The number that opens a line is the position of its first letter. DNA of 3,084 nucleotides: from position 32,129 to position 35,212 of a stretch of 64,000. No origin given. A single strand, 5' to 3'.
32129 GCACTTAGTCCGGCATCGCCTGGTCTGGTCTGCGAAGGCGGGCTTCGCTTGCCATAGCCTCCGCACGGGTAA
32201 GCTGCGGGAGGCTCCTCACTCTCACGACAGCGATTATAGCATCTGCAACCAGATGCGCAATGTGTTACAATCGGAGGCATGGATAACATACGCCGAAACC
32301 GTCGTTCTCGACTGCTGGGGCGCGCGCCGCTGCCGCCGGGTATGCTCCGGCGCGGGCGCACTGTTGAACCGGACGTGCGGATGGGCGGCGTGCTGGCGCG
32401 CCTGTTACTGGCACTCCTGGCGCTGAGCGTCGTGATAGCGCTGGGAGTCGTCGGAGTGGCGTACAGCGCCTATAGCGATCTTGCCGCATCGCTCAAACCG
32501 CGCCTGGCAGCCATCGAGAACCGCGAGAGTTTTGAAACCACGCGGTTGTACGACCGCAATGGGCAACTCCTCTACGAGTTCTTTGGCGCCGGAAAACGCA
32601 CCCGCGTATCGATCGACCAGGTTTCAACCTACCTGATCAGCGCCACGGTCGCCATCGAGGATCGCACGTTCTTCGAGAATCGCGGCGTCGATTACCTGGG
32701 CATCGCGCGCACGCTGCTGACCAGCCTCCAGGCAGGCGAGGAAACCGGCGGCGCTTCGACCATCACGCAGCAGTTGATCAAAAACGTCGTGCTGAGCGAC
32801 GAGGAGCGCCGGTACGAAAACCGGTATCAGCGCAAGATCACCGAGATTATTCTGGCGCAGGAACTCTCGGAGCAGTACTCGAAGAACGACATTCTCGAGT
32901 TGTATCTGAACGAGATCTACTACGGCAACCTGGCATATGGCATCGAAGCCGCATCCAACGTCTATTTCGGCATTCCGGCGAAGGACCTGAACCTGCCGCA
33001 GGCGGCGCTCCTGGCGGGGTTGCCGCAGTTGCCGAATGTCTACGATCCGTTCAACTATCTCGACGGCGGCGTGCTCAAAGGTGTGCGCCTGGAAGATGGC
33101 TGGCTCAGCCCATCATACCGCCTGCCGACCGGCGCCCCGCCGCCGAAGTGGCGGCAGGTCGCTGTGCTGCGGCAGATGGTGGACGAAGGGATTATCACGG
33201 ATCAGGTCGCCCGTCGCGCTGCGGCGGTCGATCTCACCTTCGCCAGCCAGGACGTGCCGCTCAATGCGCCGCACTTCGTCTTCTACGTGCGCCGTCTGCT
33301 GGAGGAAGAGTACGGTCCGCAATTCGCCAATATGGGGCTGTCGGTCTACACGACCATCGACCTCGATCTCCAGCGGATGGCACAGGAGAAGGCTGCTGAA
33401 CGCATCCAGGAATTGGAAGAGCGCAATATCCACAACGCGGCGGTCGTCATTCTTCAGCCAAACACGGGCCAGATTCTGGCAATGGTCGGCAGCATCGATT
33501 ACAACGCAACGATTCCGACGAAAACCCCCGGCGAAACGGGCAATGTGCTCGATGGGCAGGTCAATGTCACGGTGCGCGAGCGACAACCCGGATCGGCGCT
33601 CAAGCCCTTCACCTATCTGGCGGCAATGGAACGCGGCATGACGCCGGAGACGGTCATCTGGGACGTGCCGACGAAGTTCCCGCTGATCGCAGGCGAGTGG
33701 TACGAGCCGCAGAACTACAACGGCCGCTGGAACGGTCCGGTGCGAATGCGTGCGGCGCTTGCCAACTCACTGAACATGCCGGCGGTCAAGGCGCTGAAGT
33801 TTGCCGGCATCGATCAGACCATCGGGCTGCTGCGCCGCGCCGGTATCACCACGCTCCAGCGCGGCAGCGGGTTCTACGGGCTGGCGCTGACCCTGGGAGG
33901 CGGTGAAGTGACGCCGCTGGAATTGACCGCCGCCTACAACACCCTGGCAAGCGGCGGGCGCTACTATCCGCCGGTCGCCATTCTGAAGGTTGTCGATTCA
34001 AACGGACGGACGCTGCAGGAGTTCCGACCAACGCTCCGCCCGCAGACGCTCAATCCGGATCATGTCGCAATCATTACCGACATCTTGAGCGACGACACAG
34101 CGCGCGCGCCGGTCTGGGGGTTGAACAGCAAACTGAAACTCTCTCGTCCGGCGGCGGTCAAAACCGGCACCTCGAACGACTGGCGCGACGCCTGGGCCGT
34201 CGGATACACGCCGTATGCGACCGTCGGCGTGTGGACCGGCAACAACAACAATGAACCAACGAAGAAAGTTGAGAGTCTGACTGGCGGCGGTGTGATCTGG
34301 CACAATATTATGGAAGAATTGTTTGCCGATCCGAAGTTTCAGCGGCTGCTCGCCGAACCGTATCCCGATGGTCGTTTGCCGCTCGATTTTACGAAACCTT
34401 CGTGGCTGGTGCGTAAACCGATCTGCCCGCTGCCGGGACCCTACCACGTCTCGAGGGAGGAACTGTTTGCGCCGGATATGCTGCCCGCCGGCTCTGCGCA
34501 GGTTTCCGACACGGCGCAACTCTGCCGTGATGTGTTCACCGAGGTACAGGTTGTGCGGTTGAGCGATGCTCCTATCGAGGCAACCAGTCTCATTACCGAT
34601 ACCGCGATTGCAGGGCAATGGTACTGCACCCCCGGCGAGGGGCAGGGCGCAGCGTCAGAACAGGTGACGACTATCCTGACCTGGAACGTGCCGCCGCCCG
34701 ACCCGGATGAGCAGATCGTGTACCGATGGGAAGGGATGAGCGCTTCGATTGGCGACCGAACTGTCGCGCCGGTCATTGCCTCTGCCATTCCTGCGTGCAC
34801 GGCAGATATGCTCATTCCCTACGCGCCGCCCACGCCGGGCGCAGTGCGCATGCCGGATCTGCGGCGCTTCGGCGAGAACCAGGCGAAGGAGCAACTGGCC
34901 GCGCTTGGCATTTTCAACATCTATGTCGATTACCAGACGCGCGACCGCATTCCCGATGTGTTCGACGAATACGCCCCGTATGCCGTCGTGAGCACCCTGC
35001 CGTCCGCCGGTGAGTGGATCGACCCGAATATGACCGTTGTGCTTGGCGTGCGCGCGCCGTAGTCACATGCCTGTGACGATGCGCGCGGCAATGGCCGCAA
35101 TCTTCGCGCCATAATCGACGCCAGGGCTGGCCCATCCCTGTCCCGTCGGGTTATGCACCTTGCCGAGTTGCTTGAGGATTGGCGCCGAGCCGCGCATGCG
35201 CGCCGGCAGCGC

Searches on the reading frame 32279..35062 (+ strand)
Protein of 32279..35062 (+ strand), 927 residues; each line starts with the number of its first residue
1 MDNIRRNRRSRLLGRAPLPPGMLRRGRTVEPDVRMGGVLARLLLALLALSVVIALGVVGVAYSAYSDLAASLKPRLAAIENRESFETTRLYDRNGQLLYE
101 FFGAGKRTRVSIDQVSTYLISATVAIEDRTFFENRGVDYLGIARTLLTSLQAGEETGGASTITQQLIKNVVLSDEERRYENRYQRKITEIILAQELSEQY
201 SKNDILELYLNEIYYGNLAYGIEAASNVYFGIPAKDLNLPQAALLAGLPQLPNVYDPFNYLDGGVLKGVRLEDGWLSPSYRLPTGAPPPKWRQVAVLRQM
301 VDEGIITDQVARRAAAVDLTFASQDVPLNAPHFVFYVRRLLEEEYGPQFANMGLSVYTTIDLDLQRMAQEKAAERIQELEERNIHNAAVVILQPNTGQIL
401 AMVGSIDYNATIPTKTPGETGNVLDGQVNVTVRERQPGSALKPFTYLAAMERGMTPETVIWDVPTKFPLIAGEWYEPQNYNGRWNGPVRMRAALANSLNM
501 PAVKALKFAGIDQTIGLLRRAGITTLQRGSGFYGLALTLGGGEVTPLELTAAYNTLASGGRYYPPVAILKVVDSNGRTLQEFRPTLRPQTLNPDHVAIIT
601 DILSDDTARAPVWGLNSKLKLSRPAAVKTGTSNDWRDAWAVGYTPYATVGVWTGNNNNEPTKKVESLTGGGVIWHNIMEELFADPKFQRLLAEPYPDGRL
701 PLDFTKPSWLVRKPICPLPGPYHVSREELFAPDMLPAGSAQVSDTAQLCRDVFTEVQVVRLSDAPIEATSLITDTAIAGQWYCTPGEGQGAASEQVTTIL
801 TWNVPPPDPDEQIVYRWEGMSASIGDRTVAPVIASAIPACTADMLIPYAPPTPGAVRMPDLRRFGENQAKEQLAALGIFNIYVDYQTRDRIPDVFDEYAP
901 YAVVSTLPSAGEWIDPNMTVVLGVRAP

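Call 91: search_protein_families(library=ncbifam, proteins=[window:32279-35062:+], max_evalue=1e-20)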
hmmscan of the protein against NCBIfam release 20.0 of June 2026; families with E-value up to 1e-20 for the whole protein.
window:32279-35062:+ (927 aa): 14 families
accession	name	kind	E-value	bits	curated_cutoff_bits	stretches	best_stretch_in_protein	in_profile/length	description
TIGR02074.1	PBP_1a_fam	subfamily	1.1e-143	479.9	508.75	1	106-681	1-532/535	PBP1A family penicillin-binding protein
TIGR02073.1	PBP_1c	equivalog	6.1e-119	398.7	494.2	1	87-684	11-546/728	penicillin-binding protein 1C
NF051885.1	tranpepglycosPbpC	equivalog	4.7e-117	392.2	900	2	292-679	230-591/632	multimodular transpeptidase-transglycosylase PbpC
TIGR02071.1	PBP_1b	equivalog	6.8e-90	302.2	717.75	2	292-682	306-683/729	penicillin-binding protein 1B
NF008643.0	PRK11636.1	equivalog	8.3e-76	255.9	1263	2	46-263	7-217/850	peptidoglycan glycosyltransferase/peptidoglycan DD-transpeptidase MrcA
NF038276.1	strep_PBP2A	exception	5.5e-69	233.2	1100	2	87-261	77-241/716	penicillin-binding protein PBP2A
NF007061.0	PRK09506.1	equivalog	9e-66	222.2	1120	1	78-664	183-730/825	bifunctional glycosyl transferase/transpeptidase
NF038272.1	strep_PBP1A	exception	1.4e-65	221.9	1075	1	45-259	12-218/658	penicillin-binding protein PBP1A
NF008414.0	PRK11240.1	equivalog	7.3e-62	209.5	1121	2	295-661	221-544/774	peptidoglycan glycosyltransferase PbpC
NF011423.0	PRK14850.1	equivalog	1.7e-60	205.3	1275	1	76-677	127-688/764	penicillin-binding protein 1b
NF038274.1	strep_PBP1B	exception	1.5e-51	175.6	1225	1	106-259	81-234/745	penicillin-binding protein PBP1B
TIGR02070.1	mono_pep_trsgly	equivalog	3.5e-31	108.4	182.65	1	109-256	57-199/224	monofunctional biosynthetic peptidoglycan transglycosylase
NF010008.0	PRK13481.1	equivalog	3.8e-31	108.4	270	1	106-256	79-230/269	glycosyltransferase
TIGR03423.1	pbp2_mrdA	equivalog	2.8e-23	82.3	455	0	349-522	222-389/593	penicillin-binding protein 2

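Call 92: find_related_loci(query=window:32279-35062:+, collection=genome_contigs, flank=200)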
Query window:32279-35062:+ (927 aa) in genome_contigs; peptide patterns used: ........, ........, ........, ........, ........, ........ (x = any residue, [..] = any of these).
92 stretches matched a pattern; 54 encode a relative of the query (tblastn E <= 1e-3); 52 distinct loci.
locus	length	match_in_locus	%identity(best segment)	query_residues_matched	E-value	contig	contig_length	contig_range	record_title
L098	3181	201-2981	93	1-927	0e+0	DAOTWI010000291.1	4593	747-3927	MAG TPA_asm: Roseiflexus sp. isolate H12_131 k73_1648014, whole genome shotgun sequence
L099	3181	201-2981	92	1-927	0e+0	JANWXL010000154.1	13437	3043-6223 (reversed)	MAG: Roseiflexus sp. isolate SKYG45 k141_191655, whole genome shotgun sequence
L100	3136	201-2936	93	16-927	0e+0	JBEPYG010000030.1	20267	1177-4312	MAG: Roseiflexus sp. isolate 03V1_S199.concoct.031 NODE_1655_length_20267_cov_1.899901, whole genome shotgun sequence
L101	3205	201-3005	89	1-927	0e+0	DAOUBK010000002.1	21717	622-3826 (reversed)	MAG TPA_asm: Roseiflexus sp. isolate H69_722 k75_124989, whole genome shotgun sequence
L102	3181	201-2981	94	1-927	0e+0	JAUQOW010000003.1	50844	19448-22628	MAG: Chloroflexota bacterium isolate BF4.bins.103.201808 NODE_298_length_50844_cov_4.204330, whole genome shotgun sequen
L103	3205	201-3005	89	1-927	0e+0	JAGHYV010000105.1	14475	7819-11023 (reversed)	MAG: Roseiflexus sp. isolate 629F.7 NODE_696_length_14475_cov_346.437864, whole genome shotgun sequence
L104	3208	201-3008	71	6-927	0e+0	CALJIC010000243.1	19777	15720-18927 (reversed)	MAG TPA_asm: uncultured Roseiflexaceae bacterium isolate SRR5251193_bin.98_CONCOCT_v1.1_MAG genome assembly, contig: ERZ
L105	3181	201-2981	91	1-927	0e+0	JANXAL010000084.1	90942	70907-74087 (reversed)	MAG: Roseiflexus sp. isolate SKYB12 k141_15075, whole genome shotgun sequence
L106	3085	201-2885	66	62-927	0e+0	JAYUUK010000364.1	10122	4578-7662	MAG: Roseiflexaceae bacterium isolate GL122_UP_concoct_49 GL122_UP_concoct_49_363, whole genome shotgun sequence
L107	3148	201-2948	82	17-927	0e+0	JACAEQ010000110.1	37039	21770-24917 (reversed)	MAG: Chloroflexota bacterium isolate L.E.CH.5 k119_1738876, whole genome shotgun sequence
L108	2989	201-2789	67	71-925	0e+0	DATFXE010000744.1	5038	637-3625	MAG TPA_asm: Roseiflexaceae bacterium isolate SMAG_U9509 k141_10611403, whole genome shotgun sequence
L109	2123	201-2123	78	52-687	0e+0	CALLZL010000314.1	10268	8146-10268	MAG TPA_asm: uncultured Chloroflexi bacterium isolate SRR2107179_bin.52_CONCOCT_v1.1_MAG genome assembly, contig: ERZ794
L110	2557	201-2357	60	38-749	0e+0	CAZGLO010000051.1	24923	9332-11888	MAG TPA_asm: uncultured Chloroflexaceae bacterium isolate binchicken_co405_346 genome assembly, contig: NODE_2842_length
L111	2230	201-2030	45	43-679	6e-158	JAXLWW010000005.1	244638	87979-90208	MAG: Dehalococcoidia bacterium isolate STL-CHL33 C3.105.fa-5, whole genome shotgun sequence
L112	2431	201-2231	29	15-727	2e-56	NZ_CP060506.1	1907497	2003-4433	Nanchangia anserum strain C64 chromosome, complete genome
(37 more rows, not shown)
